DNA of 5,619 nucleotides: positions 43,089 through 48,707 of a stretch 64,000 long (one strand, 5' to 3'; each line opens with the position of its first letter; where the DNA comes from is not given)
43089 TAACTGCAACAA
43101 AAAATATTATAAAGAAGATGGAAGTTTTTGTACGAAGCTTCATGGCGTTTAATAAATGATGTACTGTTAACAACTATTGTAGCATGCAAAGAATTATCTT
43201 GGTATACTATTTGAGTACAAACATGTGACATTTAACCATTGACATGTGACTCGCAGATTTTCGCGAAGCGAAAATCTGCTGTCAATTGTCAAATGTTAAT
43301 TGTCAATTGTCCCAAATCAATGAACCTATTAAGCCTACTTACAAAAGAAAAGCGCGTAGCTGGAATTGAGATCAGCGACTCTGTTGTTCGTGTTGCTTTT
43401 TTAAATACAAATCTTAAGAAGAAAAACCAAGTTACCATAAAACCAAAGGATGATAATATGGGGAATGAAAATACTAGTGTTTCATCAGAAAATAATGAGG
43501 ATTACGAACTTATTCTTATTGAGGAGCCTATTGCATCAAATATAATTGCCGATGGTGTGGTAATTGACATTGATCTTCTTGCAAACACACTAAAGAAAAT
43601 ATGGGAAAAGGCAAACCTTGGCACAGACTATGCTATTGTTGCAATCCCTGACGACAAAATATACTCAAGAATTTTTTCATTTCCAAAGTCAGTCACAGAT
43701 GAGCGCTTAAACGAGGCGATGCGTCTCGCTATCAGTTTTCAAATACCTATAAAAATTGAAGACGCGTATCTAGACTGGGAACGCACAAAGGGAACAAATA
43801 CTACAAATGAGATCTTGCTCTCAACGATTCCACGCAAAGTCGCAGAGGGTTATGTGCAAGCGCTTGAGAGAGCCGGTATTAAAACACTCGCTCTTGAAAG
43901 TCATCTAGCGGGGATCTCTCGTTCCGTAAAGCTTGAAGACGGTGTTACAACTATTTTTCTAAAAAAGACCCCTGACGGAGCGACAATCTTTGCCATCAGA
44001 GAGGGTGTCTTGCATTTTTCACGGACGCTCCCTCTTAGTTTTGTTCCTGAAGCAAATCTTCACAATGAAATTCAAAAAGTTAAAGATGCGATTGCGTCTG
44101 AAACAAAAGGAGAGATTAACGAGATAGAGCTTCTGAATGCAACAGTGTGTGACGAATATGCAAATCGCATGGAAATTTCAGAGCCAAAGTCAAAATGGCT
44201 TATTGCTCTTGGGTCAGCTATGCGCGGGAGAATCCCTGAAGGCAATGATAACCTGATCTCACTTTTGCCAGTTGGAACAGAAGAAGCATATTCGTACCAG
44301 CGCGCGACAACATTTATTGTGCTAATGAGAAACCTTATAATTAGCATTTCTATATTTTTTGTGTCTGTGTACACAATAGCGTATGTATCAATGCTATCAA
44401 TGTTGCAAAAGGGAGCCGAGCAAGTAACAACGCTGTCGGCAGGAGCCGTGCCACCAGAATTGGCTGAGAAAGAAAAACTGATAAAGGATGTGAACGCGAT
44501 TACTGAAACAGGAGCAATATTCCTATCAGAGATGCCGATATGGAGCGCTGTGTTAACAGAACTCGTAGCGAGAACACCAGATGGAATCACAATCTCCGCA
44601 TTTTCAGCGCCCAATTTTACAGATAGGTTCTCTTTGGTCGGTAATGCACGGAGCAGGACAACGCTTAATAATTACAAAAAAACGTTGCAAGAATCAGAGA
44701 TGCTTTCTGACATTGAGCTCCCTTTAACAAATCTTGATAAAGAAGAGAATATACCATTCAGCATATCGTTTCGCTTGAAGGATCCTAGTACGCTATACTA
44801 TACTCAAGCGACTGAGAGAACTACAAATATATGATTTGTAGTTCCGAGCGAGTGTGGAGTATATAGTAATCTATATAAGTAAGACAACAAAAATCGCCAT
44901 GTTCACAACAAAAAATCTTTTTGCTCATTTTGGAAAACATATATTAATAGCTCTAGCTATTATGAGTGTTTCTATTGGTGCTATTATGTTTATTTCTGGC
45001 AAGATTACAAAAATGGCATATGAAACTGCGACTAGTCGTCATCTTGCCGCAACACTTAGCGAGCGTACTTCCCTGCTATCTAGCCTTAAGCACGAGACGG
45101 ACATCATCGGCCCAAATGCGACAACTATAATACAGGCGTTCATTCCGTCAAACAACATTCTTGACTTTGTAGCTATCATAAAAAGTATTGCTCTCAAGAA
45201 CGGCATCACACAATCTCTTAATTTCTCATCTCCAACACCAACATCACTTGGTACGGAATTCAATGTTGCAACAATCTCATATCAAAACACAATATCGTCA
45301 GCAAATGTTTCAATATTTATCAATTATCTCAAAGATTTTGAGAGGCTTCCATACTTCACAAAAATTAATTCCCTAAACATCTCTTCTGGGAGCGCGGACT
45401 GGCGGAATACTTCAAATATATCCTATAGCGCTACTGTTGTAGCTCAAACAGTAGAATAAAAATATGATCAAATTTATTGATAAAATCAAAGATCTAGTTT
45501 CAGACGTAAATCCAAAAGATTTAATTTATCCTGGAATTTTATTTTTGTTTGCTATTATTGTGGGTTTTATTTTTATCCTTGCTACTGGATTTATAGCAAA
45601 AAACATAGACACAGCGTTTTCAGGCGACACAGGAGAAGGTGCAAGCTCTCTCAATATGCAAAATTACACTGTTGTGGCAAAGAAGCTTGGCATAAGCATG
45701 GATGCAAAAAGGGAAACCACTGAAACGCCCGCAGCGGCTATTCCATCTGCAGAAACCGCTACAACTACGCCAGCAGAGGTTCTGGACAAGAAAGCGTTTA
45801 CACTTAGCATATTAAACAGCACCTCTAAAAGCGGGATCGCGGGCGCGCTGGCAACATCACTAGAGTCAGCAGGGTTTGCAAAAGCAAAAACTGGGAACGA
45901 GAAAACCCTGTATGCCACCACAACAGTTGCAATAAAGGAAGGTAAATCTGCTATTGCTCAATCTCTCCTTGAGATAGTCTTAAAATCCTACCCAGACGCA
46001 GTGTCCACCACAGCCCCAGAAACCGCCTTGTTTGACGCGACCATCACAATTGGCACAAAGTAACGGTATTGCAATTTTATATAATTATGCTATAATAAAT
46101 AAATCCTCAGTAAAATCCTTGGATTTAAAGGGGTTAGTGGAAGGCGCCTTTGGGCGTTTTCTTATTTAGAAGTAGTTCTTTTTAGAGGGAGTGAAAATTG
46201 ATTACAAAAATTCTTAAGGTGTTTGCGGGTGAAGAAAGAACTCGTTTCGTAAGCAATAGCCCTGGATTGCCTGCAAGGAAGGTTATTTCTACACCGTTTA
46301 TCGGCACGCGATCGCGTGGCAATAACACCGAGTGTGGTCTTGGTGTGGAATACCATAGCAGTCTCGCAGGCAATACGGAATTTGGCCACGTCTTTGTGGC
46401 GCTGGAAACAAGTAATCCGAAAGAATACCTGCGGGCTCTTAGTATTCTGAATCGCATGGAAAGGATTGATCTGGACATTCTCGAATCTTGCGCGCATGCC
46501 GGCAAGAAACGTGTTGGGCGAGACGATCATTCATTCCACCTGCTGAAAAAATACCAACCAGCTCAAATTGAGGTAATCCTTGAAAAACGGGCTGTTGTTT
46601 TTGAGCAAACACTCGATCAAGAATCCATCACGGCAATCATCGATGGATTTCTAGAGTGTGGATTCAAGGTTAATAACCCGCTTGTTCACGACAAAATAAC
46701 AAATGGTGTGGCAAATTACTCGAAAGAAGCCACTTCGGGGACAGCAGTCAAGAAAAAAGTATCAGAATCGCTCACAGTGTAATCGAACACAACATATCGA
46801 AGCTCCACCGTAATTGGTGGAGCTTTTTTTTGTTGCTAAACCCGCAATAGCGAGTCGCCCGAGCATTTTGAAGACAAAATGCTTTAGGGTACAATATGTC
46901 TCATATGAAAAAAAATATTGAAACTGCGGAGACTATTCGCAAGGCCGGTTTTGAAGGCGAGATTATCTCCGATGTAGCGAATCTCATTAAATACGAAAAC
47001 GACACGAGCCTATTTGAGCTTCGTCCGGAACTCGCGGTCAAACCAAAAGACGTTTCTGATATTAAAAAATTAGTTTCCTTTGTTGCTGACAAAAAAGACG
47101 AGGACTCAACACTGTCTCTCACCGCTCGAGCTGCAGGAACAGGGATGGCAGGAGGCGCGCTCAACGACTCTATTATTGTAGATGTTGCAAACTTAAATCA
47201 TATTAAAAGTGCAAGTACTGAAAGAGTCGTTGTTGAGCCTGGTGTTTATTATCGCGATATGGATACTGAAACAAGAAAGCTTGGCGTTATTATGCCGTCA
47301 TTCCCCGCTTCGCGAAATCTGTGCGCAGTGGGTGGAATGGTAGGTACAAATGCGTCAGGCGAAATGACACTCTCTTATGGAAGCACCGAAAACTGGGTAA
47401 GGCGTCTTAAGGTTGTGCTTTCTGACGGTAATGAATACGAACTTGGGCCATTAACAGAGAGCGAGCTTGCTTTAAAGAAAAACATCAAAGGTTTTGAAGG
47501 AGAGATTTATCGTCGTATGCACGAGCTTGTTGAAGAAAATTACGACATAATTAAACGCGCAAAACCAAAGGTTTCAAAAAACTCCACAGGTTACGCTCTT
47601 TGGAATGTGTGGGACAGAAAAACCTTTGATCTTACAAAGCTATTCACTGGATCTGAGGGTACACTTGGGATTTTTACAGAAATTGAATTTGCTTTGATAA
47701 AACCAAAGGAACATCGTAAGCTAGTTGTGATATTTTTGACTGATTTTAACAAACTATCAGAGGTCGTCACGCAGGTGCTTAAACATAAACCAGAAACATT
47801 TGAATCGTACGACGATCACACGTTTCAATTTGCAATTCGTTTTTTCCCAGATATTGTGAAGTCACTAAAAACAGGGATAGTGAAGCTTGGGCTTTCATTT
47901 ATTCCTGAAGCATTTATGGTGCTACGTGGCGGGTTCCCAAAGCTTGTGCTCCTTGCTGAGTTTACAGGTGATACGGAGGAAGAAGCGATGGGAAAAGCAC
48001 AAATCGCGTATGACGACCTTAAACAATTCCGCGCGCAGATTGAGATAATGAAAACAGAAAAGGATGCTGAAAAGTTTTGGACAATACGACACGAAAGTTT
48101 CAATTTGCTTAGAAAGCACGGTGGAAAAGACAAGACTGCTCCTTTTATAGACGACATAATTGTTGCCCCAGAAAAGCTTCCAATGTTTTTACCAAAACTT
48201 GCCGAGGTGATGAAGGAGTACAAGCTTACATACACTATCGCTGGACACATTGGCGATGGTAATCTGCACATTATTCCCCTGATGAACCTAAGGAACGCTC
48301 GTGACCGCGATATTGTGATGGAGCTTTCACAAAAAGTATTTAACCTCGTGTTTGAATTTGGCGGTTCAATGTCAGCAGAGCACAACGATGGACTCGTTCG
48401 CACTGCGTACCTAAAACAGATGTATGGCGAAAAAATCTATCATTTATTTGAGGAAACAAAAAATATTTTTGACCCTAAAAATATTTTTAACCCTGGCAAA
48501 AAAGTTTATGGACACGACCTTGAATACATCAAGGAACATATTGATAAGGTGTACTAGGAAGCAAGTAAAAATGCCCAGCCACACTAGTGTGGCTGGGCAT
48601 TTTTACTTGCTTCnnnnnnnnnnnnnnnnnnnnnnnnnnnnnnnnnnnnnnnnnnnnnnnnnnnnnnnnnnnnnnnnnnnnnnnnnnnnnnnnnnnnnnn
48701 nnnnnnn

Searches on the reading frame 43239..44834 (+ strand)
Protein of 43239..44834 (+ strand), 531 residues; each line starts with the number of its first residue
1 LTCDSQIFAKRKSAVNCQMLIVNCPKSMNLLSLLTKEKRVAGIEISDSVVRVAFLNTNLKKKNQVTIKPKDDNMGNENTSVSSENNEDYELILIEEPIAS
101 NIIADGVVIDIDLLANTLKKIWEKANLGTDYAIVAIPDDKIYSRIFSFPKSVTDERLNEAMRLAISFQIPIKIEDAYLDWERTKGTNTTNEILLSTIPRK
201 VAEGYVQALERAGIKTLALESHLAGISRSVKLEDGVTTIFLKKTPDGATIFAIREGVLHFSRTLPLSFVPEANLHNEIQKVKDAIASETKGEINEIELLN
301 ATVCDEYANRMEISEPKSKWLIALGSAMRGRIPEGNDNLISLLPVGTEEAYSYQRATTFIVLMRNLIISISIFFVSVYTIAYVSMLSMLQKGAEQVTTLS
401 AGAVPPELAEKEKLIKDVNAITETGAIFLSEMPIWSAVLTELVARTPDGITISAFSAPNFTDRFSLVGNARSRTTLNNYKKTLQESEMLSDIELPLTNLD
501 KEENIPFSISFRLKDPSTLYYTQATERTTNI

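Call 84: search_protein_families(library=pfam, proteins=[window:43239-44834:+], max_evalue=0.0001)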
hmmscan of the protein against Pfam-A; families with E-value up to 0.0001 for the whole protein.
window:43239-44834:+ (531 aa): 2 families
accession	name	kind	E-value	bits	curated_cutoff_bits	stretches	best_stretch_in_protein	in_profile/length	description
PF11104.14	PilM_2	-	1.1e-13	51.3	27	1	86-220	18-158/340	Type IV pilus assembly protein PilM;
PF05137.18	PilN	-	3.4e-06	27.5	22.8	1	438-512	2-77/78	Fimbrial assembly protein (PilN)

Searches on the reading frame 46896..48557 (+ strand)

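Call 84: search_protein_families(library=pfam, proteins=[window:46896-48557:+], max_evalue=0.0001)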
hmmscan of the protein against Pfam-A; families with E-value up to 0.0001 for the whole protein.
window:46896-48557:+ (553 aa): 2 families
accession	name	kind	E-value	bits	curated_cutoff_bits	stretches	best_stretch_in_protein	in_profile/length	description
PF02913.24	FAD-oxidase_C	-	4.8e-46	157.9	21.2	1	272-535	3-247/248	FAD linked oxidases, C-terminal domain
PF01565.28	FAD_binding_4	-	7.6e-25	87.7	26.4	1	44-183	1-138/139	FAD binding domain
